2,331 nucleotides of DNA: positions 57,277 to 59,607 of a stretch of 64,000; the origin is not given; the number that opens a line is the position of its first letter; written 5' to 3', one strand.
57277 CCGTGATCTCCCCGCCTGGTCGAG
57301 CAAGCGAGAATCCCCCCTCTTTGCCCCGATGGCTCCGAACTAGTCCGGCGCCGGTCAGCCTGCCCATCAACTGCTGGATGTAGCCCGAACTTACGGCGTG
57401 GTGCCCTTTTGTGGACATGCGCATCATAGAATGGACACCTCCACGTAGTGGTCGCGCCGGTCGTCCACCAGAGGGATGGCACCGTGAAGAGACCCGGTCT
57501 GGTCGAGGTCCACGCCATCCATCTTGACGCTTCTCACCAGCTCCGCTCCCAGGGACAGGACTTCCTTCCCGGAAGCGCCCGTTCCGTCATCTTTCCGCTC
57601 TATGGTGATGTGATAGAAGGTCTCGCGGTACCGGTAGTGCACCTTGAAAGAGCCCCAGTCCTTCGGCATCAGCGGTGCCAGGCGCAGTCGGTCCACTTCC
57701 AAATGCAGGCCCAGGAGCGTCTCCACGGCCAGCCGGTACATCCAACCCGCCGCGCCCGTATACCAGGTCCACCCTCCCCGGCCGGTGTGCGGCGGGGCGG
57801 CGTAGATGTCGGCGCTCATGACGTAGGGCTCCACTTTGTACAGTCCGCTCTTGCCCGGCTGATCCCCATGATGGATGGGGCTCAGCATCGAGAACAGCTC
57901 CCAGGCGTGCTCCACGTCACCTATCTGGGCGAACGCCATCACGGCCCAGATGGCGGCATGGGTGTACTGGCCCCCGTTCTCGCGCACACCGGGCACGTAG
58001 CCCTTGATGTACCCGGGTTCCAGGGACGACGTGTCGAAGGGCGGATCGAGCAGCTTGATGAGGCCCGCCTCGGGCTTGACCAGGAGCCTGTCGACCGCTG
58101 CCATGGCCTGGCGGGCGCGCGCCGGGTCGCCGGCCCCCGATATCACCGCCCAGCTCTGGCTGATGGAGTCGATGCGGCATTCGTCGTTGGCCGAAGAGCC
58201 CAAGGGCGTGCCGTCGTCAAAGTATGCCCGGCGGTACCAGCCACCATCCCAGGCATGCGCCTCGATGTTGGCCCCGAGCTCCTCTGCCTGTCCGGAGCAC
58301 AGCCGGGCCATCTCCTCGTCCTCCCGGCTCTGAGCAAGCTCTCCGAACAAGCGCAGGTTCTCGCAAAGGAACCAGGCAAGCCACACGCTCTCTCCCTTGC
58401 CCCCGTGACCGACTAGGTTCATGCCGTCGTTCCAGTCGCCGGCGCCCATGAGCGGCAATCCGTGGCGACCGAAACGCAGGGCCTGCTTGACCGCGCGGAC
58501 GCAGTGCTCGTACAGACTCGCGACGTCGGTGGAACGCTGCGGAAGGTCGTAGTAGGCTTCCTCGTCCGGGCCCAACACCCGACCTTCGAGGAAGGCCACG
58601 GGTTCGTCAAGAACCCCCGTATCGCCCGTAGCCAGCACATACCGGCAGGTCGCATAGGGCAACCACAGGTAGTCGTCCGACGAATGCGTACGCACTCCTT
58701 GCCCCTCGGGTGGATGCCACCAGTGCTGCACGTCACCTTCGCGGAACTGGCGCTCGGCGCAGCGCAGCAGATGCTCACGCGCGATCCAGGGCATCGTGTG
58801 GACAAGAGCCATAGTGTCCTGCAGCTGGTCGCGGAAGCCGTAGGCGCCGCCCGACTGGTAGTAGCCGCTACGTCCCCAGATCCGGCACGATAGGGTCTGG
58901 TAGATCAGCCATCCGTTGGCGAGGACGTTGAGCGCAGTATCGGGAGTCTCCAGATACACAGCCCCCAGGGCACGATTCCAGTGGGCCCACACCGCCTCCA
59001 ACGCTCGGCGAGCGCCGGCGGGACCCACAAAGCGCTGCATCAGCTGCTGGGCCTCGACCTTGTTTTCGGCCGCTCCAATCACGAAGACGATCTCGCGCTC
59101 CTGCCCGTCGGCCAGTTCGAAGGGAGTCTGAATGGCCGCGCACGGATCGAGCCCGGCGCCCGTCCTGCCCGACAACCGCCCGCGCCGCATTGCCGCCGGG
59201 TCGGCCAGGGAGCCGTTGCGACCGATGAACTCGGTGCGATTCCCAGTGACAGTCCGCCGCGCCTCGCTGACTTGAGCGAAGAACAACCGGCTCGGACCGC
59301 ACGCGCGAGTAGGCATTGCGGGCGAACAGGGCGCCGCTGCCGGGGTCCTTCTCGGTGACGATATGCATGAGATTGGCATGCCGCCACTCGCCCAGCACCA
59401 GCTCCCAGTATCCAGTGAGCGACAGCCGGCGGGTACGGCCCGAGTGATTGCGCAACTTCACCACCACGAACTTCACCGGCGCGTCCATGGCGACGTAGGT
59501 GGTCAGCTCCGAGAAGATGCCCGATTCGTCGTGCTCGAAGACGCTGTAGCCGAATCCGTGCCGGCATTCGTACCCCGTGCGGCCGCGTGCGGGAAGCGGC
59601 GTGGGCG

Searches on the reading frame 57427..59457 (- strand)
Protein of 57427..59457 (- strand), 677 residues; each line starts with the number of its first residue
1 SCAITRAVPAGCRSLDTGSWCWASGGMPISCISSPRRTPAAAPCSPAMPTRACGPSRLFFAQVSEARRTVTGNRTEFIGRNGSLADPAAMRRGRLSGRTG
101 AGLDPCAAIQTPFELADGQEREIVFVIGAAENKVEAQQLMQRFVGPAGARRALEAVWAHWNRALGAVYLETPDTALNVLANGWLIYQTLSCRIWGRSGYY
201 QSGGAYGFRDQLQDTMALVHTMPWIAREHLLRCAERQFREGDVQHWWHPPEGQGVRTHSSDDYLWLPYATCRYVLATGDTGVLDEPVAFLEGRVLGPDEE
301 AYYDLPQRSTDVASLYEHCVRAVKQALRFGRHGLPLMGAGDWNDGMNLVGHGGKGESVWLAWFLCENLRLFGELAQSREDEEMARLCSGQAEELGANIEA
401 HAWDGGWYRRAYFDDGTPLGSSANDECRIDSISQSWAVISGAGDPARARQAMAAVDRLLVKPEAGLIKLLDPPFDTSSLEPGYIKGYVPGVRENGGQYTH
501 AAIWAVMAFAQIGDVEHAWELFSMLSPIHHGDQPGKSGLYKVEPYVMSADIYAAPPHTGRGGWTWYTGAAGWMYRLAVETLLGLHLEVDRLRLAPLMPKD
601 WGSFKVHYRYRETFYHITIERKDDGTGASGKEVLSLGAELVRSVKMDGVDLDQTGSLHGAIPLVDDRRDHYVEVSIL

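Call 92: search_protein_families(library=pfam, proteins=[window:57427-59457:-], max_evalue=0.00001)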
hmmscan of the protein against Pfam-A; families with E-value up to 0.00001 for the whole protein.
window:57427-59457:- (677 aa): 2 families
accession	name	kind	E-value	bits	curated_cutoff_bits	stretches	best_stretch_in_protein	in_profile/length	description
PF17167.11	Glyco_hydro_94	-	1.7e-120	403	27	1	159-583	1-420/420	Glycosyl hydrolase 94 superfamily, catalytic domain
PF06165.18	GH94_b-supersand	-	1.1e-20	74.6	23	1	55-128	178-251/251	Glycosyl hydrolase 94, supersandwich domain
